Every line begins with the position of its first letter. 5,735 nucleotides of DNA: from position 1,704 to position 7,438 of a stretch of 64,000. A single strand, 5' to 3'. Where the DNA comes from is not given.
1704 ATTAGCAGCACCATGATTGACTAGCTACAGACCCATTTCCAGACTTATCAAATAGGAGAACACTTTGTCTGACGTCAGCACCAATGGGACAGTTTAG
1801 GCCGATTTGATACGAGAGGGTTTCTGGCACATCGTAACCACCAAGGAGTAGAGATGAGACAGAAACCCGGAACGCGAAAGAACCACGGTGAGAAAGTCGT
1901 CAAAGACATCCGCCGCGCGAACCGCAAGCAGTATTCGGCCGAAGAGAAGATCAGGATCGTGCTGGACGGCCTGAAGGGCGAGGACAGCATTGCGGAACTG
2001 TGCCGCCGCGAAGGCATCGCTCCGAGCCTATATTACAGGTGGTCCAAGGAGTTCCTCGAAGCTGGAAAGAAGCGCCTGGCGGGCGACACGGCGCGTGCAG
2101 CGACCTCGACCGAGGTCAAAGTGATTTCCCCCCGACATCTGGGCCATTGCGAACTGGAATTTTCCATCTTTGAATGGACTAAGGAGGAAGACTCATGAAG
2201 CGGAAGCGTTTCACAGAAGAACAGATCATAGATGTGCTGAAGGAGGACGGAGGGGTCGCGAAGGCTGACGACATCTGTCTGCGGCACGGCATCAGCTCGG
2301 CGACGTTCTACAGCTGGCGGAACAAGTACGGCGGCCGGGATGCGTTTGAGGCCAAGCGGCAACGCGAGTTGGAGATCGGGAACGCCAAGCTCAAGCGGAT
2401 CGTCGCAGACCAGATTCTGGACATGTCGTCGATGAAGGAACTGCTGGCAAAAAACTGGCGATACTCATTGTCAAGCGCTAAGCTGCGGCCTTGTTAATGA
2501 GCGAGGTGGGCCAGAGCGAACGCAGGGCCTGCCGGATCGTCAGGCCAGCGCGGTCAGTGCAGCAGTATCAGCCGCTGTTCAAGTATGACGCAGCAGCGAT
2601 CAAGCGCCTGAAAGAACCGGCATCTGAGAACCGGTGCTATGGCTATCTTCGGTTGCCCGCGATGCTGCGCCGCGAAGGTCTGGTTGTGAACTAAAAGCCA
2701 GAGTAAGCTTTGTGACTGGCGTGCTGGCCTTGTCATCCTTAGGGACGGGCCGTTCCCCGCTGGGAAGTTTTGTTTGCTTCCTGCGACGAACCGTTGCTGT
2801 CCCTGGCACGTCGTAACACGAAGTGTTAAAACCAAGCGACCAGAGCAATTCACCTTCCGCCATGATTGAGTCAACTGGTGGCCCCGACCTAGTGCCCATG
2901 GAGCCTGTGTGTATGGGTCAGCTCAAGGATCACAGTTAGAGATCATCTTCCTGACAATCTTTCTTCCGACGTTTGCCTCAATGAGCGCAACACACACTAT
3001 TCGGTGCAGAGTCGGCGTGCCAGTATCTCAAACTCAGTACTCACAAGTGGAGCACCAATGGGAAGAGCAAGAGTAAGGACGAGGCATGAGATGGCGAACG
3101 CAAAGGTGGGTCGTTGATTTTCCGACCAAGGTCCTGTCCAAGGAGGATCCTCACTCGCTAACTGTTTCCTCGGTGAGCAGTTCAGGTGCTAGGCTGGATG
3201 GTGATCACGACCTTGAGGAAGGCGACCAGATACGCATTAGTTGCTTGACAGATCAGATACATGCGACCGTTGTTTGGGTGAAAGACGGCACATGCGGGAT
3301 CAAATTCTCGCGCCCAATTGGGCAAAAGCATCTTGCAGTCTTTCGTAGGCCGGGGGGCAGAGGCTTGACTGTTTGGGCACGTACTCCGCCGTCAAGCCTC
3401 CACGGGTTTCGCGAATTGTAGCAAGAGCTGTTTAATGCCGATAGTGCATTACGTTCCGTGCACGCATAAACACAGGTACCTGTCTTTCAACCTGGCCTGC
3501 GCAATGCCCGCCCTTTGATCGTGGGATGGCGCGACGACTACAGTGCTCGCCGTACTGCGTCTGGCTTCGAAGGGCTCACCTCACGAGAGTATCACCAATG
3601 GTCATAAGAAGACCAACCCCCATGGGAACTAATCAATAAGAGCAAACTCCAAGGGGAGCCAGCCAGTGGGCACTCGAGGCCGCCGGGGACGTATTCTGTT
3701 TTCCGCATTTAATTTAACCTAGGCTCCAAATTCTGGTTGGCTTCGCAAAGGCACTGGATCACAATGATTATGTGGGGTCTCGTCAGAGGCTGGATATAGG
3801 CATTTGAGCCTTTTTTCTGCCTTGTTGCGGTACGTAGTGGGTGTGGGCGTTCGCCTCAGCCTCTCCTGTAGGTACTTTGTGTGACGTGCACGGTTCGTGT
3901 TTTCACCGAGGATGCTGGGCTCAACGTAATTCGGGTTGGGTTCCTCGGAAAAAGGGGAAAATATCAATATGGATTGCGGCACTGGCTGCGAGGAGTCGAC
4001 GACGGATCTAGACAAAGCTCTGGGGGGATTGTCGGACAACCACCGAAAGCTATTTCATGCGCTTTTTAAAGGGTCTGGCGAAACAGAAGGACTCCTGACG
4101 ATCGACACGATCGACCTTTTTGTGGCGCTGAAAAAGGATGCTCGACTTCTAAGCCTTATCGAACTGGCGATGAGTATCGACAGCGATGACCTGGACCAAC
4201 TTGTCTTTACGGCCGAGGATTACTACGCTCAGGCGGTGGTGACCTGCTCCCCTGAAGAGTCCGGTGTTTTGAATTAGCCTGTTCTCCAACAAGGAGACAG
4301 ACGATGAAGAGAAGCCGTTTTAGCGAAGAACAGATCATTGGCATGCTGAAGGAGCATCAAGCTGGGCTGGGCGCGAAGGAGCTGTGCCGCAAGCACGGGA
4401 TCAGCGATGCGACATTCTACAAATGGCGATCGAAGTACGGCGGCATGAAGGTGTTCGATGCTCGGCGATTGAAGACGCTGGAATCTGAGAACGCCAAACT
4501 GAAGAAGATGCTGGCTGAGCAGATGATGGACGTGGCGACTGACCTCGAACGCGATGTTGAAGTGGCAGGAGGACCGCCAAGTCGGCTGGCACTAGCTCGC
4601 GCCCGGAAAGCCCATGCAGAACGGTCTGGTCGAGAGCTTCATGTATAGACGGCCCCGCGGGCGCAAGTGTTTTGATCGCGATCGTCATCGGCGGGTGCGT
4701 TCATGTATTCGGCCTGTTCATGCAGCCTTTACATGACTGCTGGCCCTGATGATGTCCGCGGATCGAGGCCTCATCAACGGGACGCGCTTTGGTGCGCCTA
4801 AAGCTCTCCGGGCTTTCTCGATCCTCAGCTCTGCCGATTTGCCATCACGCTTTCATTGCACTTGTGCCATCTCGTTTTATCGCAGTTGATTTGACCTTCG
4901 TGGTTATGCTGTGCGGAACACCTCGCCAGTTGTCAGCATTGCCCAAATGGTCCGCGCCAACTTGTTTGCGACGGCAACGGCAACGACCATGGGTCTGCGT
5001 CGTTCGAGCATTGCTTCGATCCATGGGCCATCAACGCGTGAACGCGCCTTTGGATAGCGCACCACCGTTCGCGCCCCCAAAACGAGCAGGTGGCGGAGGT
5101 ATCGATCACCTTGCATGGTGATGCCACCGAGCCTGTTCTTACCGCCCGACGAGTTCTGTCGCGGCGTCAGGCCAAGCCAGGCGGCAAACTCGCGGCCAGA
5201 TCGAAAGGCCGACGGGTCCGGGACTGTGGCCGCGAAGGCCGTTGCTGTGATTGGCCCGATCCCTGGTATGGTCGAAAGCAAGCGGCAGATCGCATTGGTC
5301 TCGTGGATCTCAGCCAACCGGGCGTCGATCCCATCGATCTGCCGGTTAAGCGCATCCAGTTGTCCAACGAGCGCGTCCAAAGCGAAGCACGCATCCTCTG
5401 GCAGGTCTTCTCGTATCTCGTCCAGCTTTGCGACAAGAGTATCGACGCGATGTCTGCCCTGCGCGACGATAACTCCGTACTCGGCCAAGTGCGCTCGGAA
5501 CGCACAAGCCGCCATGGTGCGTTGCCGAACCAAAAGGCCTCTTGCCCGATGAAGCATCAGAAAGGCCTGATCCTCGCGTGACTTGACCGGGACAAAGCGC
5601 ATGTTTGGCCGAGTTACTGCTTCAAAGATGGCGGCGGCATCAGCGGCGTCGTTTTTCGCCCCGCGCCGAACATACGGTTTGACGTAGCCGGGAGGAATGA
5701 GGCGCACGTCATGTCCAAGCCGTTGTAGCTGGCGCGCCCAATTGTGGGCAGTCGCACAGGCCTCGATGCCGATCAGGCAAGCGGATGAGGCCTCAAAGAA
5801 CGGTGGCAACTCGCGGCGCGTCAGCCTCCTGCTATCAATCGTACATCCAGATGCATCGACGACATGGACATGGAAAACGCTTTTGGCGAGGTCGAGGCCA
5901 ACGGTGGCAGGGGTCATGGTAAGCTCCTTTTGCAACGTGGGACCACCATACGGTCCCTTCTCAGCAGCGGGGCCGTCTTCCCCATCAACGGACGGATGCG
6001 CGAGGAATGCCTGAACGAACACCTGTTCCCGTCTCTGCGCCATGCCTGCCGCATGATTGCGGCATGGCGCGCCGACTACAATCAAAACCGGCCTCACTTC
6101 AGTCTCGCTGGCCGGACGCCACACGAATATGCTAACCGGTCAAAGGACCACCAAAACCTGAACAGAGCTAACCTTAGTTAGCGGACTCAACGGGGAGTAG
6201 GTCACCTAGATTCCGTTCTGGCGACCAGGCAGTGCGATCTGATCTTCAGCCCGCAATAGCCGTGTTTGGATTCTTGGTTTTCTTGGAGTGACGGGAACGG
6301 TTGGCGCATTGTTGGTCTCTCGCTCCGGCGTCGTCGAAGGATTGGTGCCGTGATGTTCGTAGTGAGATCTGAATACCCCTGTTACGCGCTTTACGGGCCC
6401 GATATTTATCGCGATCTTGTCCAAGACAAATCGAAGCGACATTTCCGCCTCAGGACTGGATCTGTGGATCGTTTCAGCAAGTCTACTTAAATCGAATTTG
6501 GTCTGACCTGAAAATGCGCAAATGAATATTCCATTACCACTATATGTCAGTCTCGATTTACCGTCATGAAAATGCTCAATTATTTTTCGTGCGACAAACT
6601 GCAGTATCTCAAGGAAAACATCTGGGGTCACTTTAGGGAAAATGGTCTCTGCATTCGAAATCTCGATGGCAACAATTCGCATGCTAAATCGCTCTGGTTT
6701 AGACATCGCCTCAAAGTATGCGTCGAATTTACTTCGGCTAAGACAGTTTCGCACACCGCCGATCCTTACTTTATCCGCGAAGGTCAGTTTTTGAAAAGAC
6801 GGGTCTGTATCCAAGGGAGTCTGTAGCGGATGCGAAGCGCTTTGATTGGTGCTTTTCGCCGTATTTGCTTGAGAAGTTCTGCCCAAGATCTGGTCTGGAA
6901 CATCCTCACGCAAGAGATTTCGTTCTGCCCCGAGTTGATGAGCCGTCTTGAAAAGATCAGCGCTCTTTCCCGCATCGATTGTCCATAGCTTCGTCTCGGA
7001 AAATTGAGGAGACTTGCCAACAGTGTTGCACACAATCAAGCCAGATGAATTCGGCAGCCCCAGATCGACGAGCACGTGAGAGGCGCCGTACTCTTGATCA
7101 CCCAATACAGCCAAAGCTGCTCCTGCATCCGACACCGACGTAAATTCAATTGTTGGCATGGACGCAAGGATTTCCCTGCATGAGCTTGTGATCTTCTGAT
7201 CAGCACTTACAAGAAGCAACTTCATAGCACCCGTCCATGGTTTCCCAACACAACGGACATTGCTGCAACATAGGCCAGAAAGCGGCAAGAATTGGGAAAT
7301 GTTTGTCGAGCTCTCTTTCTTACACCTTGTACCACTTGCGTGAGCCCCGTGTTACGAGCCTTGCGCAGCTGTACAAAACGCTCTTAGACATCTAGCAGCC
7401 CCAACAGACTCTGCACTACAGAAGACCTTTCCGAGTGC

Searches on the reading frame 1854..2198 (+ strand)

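Call 72: search_protein_families(library=pfam, proteins=[window:1854-2198:+], max_evalue=0.01)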
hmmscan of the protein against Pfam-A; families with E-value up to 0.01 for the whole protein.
window:1854-2198:+ (114 aa): 3 families
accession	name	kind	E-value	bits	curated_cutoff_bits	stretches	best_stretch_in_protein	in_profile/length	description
PF01527.26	HTH_Tnp_1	-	1.6e-10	41.5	24.1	1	23-78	3-57/75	Transposase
PF13518.12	HTH_28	-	3.7e-05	24.1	25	1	31-75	1-44/52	Helix-turn-helix domain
PF13384.12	HTH_23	-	0.0016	18.6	24.6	1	28-71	3-45/50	Homeodomain-like domain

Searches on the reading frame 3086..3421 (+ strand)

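Call 72: search_protein_families(library=pfam, proteins=[window:3086-3421:+], max_evalue=0.01)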
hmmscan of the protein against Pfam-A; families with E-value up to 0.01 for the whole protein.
window:3086-3421:+ (111 aa): 1 family
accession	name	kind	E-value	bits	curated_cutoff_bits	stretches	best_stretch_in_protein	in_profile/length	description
PF07238.19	PilZ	-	2.9e-07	31.2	22.5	1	4-80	4-90/102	PilZ domain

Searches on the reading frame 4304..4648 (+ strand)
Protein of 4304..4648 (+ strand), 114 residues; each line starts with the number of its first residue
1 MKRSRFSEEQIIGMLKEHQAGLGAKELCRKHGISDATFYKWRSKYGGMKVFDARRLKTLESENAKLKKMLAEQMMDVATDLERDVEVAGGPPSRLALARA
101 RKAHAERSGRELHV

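Call 72: search_protein_families(library=pfam, proteins=[window:4304-4648:+], max_evalue=0.01)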
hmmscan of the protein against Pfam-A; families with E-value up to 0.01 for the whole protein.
window:4304-4648:+ (114 aa): 6 families
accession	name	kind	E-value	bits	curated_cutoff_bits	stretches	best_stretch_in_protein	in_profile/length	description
PF01527.26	HTH_Tnp_1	-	2.7e-25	88.8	24.1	1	2-71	2-75/75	Transposase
PF13518.12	HTH_28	-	1.1e-05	25.8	25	1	14-46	5-37/52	Helix-turn-helix domain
PF13384.12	HTH_23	-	1.3e-05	25.3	24.6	1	13-45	9-41/50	Homeodomain-like domain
PF13022.12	HTH_Tnp_1_2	-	0.00037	21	27.9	1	10-73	14-78/122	Helix-turn-helix of insertion element transposase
PF13551.12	HTH_29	-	0.0013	19.3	28.1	1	15-45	5-36/64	Winged helix-turn helix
PF13443.12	HTH_26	-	0.0019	18.9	22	0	22-43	11-32/63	Cro/C1-type HTH DNA-binding domain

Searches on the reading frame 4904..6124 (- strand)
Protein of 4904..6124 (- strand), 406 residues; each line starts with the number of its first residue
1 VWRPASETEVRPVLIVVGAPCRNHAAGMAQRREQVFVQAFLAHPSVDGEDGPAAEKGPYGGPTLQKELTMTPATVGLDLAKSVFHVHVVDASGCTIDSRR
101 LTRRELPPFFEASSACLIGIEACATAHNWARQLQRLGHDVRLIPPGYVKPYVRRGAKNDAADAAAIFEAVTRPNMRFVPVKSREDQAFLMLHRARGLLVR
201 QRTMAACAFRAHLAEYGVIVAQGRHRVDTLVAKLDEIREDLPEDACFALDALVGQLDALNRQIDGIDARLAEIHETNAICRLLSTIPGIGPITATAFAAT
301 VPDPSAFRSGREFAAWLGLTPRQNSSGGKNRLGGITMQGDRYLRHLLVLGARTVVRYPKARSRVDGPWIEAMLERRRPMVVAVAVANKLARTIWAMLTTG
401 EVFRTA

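Call 72: search_protein_families(library=pfam, proteins=[window:4904-6124:-], max_evalue=0.01)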
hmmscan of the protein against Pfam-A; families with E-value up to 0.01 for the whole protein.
window:4904-6124:- (406 aa): 4 families
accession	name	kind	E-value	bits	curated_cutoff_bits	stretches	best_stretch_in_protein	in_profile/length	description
PF02371.22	Transposase_20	-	1e-27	96.8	21.3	1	280-358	1-79/87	Transposase IS116/IS110/IS902 family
PF01548.23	DEDD_Tnp_IS110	-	2.7e-15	56.9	29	1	75-216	1-153/155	Transposase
PF05531.17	NPV_P10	-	0.0059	17.5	29.8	1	225-271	18-66/75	Nucleopolyhedrovirus P10 protein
PF03670.18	UPF0184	-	0.0084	16.9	21.5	0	236-283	22-69/83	Uncharacterised protein family (UPF0184)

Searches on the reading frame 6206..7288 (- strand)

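Call 72: search_protein_families(library=pfam, proteins=[window:6206-7288:-], max_evalue=0.01)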
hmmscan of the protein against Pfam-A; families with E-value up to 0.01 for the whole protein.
window:6206-7288:- (360 aa): 1 family
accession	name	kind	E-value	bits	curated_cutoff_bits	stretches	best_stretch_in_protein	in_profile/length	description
PF00072.30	Response_reg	-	9.1e-05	23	30.2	1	25-127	2-99/111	Response regulator receiver domain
